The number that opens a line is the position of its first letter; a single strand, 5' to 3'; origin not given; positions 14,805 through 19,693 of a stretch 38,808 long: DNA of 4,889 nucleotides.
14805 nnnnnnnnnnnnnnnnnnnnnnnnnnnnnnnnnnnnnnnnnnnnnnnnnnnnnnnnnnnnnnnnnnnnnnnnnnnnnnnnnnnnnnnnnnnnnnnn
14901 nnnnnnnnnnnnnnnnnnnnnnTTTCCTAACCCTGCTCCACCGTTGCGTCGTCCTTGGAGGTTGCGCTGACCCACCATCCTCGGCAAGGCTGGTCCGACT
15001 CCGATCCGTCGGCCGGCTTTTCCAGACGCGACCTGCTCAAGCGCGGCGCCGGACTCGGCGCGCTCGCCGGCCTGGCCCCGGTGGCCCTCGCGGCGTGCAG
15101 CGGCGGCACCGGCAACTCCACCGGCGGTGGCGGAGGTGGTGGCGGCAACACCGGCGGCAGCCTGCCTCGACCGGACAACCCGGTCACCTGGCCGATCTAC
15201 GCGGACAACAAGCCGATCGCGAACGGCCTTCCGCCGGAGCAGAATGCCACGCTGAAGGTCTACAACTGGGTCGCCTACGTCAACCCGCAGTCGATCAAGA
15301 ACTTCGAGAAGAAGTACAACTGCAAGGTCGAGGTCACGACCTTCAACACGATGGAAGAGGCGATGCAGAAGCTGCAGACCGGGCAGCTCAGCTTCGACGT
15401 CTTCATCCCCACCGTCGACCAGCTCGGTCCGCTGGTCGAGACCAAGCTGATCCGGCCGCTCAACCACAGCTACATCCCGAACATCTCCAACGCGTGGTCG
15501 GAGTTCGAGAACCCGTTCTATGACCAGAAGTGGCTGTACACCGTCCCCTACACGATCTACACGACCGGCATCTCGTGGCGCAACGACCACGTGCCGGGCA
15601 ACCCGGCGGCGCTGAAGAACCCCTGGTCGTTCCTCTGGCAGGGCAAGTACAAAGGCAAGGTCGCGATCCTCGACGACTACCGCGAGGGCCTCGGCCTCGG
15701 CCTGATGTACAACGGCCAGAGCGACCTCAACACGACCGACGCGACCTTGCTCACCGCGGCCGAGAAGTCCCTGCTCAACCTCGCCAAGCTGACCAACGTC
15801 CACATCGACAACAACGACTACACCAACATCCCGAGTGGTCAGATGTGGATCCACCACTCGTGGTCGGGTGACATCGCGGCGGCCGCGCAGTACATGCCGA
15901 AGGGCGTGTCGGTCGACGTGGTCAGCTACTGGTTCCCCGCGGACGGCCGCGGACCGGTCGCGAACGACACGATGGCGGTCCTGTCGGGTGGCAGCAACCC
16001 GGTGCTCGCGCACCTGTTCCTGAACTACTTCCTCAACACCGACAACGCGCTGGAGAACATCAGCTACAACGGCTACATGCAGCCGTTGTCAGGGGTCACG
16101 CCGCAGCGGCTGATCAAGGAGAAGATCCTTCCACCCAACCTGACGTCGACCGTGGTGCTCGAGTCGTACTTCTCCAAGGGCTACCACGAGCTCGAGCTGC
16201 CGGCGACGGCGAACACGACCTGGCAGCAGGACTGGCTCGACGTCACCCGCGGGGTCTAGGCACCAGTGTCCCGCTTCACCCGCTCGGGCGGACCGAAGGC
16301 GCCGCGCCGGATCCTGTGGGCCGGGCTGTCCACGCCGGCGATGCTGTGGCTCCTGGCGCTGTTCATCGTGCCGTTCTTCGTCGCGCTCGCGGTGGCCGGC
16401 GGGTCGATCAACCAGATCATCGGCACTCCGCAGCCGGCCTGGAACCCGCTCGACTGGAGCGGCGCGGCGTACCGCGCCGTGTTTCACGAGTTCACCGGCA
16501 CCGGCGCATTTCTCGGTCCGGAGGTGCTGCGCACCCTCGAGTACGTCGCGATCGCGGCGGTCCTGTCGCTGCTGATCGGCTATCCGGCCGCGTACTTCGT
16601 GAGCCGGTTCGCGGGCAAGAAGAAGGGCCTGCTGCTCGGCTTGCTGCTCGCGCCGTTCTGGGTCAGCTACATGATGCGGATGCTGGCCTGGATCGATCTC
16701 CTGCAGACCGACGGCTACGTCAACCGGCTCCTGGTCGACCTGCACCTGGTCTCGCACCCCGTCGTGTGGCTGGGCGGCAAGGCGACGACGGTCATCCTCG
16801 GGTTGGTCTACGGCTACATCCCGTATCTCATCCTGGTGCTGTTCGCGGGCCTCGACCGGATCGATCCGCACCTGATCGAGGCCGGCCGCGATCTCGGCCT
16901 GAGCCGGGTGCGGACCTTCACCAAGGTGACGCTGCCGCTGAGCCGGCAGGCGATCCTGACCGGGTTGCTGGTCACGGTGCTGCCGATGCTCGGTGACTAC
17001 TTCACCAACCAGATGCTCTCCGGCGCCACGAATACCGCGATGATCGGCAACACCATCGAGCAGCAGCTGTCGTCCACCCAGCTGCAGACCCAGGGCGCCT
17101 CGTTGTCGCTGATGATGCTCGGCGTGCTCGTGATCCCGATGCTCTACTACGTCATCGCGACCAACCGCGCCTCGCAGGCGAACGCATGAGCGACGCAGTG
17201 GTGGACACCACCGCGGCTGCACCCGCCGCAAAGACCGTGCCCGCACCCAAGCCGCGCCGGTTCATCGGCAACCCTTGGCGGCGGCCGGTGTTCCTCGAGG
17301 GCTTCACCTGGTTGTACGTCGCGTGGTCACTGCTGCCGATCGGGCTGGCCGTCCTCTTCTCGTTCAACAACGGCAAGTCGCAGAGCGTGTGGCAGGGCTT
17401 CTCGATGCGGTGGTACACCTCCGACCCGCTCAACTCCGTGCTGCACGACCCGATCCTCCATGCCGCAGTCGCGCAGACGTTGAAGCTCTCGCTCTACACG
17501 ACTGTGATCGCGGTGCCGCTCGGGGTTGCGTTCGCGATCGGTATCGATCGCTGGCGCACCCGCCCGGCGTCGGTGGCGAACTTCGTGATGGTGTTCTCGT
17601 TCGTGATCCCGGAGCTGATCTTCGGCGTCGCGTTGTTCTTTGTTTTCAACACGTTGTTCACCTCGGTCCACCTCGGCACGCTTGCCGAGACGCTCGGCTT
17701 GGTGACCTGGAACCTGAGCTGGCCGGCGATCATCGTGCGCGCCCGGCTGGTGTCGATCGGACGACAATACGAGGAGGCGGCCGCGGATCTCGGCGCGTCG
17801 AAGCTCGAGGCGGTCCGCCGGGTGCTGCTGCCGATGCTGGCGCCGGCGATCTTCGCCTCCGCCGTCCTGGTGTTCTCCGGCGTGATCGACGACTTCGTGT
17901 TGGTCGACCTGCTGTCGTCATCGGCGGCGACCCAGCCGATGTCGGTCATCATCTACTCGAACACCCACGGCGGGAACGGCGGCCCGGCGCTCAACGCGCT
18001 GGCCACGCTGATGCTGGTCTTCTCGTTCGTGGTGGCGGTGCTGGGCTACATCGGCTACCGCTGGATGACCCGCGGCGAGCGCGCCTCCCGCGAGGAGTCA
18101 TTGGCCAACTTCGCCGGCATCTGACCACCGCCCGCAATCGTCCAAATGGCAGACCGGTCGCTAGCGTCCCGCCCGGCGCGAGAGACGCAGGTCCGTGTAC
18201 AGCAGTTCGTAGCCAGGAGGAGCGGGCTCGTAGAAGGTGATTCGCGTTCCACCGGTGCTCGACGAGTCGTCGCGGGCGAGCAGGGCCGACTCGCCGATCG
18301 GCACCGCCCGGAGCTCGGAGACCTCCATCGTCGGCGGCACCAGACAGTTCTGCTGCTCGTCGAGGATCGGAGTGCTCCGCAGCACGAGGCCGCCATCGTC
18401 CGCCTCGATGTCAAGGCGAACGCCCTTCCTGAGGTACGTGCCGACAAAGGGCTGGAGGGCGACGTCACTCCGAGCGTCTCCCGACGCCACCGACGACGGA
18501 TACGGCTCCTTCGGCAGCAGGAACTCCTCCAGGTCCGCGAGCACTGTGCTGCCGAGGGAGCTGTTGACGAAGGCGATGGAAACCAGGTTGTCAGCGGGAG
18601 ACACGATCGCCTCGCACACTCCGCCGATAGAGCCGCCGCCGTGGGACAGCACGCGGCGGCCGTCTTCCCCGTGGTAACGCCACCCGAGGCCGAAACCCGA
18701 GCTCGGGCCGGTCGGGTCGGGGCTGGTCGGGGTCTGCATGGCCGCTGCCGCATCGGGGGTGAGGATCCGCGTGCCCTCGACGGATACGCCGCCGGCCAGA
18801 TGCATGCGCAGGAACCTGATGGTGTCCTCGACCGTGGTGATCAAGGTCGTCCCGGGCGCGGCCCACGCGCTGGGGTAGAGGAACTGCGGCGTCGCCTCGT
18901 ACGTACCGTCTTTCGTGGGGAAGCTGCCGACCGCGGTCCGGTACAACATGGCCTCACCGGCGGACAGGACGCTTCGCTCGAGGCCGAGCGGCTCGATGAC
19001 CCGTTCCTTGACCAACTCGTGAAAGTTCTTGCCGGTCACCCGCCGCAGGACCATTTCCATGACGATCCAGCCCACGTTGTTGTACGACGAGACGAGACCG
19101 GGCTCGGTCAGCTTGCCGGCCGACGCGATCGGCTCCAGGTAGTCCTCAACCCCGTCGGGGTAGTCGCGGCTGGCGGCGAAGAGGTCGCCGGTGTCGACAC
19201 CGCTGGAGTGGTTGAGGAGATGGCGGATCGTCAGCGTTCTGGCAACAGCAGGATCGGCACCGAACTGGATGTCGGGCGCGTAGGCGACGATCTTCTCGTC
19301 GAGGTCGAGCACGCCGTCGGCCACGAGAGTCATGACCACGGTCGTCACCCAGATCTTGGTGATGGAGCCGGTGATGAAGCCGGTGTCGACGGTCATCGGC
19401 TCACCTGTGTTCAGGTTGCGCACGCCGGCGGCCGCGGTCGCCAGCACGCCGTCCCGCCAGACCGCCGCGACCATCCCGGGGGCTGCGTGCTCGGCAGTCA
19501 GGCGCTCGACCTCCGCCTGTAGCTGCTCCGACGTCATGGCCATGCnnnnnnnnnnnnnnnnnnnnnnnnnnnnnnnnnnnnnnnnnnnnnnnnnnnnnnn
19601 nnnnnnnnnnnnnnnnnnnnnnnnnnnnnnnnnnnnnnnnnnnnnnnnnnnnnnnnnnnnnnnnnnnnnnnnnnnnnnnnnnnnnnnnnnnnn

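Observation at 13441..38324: Three near-identical promoter-operator cassettes define a dispersed regulon, probably controlled by the TetR at 31525-32226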

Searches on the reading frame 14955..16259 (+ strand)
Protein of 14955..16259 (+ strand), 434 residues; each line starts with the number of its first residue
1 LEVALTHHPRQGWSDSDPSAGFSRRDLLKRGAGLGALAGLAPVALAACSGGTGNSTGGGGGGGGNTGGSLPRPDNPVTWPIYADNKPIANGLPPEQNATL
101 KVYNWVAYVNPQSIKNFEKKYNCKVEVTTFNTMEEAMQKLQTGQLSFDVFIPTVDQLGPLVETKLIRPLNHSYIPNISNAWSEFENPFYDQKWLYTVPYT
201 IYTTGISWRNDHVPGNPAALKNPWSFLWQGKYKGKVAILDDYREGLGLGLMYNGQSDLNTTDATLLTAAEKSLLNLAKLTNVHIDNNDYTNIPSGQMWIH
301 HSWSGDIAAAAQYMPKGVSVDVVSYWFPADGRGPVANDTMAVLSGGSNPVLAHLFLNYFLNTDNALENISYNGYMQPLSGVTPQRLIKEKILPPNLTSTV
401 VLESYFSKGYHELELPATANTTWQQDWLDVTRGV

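Call 11: search_protein_families(library=pfam, proteins=[window:14955-16259:+])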
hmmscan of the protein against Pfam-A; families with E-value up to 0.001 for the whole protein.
window:14955-16259:+ (434 aa): 4 families
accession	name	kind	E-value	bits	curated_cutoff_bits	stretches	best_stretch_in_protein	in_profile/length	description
PF13416.11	SBP_bac_8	-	1.7e-22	81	27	1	113-383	2-267/279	Bacterial extracellular solute-binding protein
PF01547.30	SBP_bac_1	-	1.2e-10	42.4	26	1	113-364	13-305/307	Bacterial extracellular solute-binding protein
PF13343.11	SBP_bac_6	-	3.6e-07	30.3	24.6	1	154-374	18-216/245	Bacterial extracellular solute-binding protein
PF13531.11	SBP_bac_11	-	0.00022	21.5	25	0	114-358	17-211/227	Bacterial extracellular solute-binding protein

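Call 22: search_protein_families(library=ncbifam, proteins=[window:14955-16259:+], max_evalue=0.00001)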
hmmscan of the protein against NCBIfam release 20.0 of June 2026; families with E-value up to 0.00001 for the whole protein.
window:14955-16259:+ (434 aa): 4 families
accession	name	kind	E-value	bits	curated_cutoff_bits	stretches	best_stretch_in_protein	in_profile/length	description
NF007962.0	PRK10682.1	equivalog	5.5e-23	81.6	636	1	96-371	28-310/370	spermidine/putrescine ABC transporter substrate-binding protein PotF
NF007048.0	PRK09501.1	equivalog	1.6e-22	79.9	582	1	95-378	24-297/348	spermidine/putrescine ABC transporter substrate-binding protein PotD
NF043073.1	MMSYN1_0195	equivalog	1.3e-06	26.9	1250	1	100-175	600-673/1021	spermidine/putrescine ABC transporter permease/substrate-binding protein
NF041888.1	ABC_SBP_YdcS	equivalog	4.2e-06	25.8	725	1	101-232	50-165/379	putative ABC transporter substrate-binding protein YdcS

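Call 39: search_solved_structures(query=window:14955-16259:+, max_evalue=1e-8)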
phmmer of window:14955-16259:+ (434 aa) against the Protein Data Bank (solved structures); distinct sequences matched with E-value up to 1e-8: 22.
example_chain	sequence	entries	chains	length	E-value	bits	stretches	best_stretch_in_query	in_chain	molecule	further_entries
4gl0_A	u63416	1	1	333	3.3e-29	105.1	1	98-407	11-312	Lmo0810 protein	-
4eqb_A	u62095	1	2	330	4.3e-26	94.8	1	98-405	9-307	Spermidine/putrescine ABC superfamily ATP binding cassette transporter, binding protein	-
2v84_A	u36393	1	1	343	7e-24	87.5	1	98-371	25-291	SPERMIDINE/PUTRESCINE ABC TRANSPORTER, PERIPLASMIC BINDING PROTEIN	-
7xjm_A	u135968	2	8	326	5.1e-22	81.4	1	99-380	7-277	Putrescine-binding periplasmic protein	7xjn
8y5h_E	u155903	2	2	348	6.4e-22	81.1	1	95-382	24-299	Spermidine/putrescine-binding periplasmic protein | Putrescine-binding periplasmic protein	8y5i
1pot_A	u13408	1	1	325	1.5e-21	79.9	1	96-381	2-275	SPERMIDINE/PUTRESCINE-BINDING PROTEIN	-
7oyx_A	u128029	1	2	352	2.9e-21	78.9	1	97-370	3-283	Putrescine-binding periplasmic protein PotF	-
1poy_1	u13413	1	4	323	3.4e-21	78.7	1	97-378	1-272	SPERMIDINE/PUTRESCINE-BINDING PROTEIN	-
7oyv_A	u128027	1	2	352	7.3e-21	77.6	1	97-370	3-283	Putrescine-binding periplasmic protein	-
7oyy_A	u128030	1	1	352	9.8e-21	77.1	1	97-370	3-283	Putrescine-binding periplasmic protein PotF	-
7oyw_A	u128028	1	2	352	1e-20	77.1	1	97-370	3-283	Putrescine-binding periplasmic protein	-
8asz_A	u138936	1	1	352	1.8e-20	76.3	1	97-370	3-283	Putrescine-binding periplasmic protein PotF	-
7oyu_A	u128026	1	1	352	2e-20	76.1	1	97-370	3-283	Putrescine-binding periplasmic protein PotF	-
7oys_A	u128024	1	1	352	3.4e-20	75.4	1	97-370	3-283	Putrescine-binding periplasmic protein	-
7oyz_A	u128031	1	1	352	6.8e-20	74.4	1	97-370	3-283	Putrescine-binding periplasmic protein PotF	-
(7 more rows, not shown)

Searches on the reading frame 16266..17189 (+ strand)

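Call 11: search_protein_families(library=pfam, proteins=[window:16266-17189:+])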
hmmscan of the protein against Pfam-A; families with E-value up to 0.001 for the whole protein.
window:16266-17189:+ (307 aa): 1 family
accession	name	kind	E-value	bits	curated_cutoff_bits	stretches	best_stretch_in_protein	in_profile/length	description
PF00528.27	BPD_transp_1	-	1.1e-12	48.5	26.4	1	114-293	11-173/184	Binding-protein-dependent transport system inner membrane component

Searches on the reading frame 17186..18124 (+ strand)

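Call 11: search_protein_families(library=pfam, proteins=[window:17186-18124:+])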
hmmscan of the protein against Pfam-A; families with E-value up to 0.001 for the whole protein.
window:17186-18124:+ (312 aa): 1 family
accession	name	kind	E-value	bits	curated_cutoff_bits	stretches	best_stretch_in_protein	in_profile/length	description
PF00528.27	BPD_transp_1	-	2.3e-17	63.8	26.4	1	110-294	2-178/184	Binding-protein-dependent transport system inner membrane component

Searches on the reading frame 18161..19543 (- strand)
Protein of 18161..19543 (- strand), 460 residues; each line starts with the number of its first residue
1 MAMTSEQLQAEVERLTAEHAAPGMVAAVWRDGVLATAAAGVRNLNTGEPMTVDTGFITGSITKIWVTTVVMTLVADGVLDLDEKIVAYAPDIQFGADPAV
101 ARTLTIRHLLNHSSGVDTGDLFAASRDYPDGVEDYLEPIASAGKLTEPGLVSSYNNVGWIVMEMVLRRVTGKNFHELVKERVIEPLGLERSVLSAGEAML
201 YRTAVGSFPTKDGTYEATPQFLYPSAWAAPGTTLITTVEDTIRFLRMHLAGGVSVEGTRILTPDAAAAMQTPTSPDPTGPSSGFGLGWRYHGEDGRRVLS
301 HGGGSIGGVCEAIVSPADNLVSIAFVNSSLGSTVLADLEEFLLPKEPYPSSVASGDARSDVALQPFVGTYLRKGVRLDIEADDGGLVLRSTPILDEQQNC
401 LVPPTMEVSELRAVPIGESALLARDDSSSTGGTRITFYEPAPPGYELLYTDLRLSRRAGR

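Call 11: search_protein_families(library=pfam, proteins=[window:18161-19543:-])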
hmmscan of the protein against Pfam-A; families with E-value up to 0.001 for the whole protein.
window:18161-19543:- (460 aa): 1 family
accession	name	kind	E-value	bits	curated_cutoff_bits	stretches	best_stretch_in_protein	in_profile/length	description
PF00144.29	Beta-lactamase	-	3.6e-54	184.6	27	1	9-330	2-312/329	Beta-lactamase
